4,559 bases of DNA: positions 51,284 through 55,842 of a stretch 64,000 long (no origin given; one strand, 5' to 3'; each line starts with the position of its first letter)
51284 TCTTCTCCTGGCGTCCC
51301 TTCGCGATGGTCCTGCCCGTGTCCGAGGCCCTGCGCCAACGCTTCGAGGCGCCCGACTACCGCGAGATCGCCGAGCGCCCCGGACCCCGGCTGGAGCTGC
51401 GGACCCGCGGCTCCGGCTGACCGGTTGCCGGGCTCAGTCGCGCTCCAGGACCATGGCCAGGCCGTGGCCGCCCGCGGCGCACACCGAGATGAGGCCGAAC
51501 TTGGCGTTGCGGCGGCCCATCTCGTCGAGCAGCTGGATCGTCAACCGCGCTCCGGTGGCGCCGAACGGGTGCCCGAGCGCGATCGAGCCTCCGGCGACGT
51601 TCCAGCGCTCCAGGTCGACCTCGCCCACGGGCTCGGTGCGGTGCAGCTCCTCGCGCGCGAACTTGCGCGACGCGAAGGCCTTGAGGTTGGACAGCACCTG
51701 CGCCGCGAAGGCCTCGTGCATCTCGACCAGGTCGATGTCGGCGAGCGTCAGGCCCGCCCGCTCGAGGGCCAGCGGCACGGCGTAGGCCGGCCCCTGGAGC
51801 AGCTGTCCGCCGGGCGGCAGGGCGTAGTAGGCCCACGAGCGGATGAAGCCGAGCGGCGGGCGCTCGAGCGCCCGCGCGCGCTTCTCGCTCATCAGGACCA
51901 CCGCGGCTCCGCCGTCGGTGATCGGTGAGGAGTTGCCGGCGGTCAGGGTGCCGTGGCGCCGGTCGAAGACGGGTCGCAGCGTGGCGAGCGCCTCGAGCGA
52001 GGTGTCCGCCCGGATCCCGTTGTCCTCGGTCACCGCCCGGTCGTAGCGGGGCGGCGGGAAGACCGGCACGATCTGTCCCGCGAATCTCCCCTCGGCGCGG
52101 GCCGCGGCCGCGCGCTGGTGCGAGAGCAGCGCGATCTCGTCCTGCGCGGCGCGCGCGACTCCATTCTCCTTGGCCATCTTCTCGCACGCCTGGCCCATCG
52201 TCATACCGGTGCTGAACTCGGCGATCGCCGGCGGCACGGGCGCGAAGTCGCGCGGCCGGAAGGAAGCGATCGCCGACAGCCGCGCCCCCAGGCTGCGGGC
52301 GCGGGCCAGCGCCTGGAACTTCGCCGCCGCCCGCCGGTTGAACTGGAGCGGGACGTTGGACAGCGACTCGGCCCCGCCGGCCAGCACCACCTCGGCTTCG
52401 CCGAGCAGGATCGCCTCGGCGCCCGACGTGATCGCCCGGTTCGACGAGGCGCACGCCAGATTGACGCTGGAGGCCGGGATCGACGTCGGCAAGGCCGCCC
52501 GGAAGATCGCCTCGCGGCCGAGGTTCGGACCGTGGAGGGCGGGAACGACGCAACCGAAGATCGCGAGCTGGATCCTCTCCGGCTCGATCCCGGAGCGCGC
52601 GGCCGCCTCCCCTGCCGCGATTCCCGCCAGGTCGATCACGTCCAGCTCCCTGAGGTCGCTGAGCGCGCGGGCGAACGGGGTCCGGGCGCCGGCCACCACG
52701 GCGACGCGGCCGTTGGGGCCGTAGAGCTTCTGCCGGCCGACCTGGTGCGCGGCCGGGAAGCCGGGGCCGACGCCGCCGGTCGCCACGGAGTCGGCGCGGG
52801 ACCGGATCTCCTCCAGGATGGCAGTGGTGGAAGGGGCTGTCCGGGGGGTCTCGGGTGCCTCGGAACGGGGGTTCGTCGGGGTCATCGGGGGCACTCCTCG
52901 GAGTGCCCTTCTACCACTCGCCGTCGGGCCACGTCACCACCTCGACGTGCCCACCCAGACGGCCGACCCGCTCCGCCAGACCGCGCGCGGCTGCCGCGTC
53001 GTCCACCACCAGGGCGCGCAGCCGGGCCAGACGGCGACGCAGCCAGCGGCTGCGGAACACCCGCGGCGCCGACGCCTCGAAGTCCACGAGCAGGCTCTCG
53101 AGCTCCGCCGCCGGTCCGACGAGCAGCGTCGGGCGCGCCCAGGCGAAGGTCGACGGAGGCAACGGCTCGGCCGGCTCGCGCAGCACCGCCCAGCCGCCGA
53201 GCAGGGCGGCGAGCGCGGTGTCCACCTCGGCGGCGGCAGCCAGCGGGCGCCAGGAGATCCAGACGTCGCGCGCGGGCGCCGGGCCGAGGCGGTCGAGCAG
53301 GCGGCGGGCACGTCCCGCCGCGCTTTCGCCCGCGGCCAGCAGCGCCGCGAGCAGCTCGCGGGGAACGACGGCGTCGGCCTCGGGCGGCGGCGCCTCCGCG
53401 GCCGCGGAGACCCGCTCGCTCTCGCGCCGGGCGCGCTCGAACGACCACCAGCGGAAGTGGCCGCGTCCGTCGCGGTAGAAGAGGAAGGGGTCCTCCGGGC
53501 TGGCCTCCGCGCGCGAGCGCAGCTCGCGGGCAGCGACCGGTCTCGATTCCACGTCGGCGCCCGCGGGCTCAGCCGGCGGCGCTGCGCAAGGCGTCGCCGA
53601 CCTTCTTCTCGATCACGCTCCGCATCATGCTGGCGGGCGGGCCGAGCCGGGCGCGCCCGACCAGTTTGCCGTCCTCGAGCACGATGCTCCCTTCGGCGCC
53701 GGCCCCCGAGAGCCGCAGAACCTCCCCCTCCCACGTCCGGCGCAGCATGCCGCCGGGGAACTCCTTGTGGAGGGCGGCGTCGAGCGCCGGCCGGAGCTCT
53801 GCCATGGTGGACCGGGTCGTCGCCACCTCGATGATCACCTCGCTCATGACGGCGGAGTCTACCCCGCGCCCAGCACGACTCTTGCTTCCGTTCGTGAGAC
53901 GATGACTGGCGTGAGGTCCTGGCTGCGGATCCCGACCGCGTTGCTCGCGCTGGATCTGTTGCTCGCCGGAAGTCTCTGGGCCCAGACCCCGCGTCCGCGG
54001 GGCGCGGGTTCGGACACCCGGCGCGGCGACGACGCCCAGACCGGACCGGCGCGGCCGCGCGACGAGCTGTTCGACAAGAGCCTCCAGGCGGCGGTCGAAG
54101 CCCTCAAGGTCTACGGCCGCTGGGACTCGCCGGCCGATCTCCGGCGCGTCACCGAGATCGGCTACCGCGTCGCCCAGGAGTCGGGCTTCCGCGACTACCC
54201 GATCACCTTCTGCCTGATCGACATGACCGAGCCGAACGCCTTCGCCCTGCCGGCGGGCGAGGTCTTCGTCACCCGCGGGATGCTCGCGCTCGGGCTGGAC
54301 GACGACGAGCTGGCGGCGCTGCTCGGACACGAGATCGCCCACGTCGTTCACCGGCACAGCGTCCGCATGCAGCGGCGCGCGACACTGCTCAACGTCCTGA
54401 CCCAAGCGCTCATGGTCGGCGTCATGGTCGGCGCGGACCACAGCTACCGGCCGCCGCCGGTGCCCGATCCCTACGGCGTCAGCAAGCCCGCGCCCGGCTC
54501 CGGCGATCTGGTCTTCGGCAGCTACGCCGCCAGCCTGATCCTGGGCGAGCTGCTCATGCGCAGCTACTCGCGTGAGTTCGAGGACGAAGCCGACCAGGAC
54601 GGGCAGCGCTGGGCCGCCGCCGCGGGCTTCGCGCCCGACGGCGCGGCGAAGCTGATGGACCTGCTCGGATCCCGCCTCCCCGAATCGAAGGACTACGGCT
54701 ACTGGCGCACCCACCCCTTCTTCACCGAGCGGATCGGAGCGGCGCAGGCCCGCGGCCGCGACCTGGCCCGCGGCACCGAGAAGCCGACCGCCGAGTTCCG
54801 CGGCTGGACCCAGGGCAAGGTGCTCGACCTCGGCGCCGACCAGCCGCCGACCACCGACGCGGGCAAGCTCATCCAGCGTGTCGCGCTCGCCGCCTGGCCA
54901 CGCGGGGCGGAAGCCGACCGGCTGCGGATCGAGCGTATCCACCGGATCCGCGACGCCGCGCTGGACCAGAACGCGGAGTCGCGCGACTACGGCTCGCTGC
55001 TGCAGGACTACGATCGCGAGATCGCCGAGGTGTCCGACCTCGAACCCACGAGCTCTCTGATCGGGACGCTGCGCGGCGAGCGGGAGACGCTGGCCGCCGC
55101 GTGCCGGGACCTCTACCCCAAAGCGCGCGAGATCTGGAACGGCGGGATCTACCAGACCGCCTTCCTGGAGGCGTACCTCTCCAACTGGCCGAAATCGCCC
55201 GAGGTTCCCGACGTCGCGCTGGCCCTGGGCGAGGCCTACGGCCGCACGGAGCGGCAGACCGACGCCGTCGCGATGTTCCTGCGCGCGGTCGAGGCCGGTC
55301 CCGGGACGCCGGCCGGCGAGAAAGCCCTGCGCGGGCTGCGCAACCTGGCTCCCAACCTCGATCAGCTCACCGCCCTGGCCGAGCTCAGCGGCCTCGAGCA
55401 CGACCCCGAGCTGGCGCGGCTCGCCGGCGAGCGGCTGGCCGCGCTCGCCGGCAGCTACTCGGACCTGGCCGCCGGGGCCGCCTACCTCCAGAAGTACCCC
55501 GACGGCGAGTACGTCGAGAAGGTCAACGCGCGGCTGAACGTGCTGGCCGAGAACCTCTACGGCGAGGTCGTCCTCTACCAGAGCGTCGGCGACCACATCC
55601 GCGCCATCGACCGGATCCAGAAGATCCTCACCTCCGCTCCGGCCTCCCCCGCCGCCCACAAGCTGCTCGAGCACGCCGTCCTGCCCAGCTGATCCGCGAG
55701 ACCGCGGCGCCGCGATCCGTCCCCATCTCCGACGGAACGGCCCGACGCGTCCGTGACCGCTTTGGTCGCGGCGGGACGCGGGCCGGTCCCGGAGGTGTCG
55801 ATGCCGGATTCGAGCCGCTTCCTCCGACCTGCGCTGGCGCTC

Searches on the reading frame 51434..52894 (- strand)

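Call 9: search_protein_families(library=pfam, proteins=[window:51434-52894:-], max_evalue=0.01)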
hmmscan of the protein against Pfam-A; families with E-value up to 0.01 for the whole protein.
window:51434-52894:- (486 aa): 4 families
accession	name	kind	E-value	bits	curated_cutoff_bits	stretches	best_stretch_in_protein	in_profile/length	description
PF00108.29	Thiolase_N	-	4.4e-64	216.8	26.4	1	64-338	1-260/260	Thiolase, N-terminal domain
PF02803.24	Thiolase_C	-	8.6e-39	132.4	27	1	347-485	3-123/123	Thiolase, C-terminal domain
PF00109.32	ketoacyl-synt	-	6.2e-06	26.4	20.8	1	140-180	166-206/252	Beta-ketoacyl synthase, N-terminal domain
PF22691.2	Thiolase_C_1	-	4.3e-05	23.7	28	1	371-450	22-102/144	Thiolase C-terminal domain-like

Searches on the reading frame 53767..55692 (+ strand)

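Call 9: search_protein_families(library=pfam, proteins=[window:53767-55692:+], max_evalue=0.01)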
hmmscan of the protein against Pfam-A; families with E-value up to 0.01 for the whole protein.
window:53767-55692:+ (641 aa): 4 families
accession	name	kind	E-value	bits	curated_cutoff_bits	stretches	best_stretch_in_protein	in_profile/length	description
PF01435.24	Peptidase_M48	-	2.5e-30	106.1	20.3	1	126-328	5-184/186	Peptidase family M48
PF13525.12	YfiO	-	6.2e-07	29.8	25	1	447-636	6-183/203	Outer membrane lipoprotein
PF13203.12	DUF2201_N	-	0.003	17.6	23.2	1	179-227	57-105/271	Putative metallopeptidase domain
PF13428.12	TPR_14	-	0.0081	17.2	23.5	0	481-517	1-37/44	Tetratricopeptide repeat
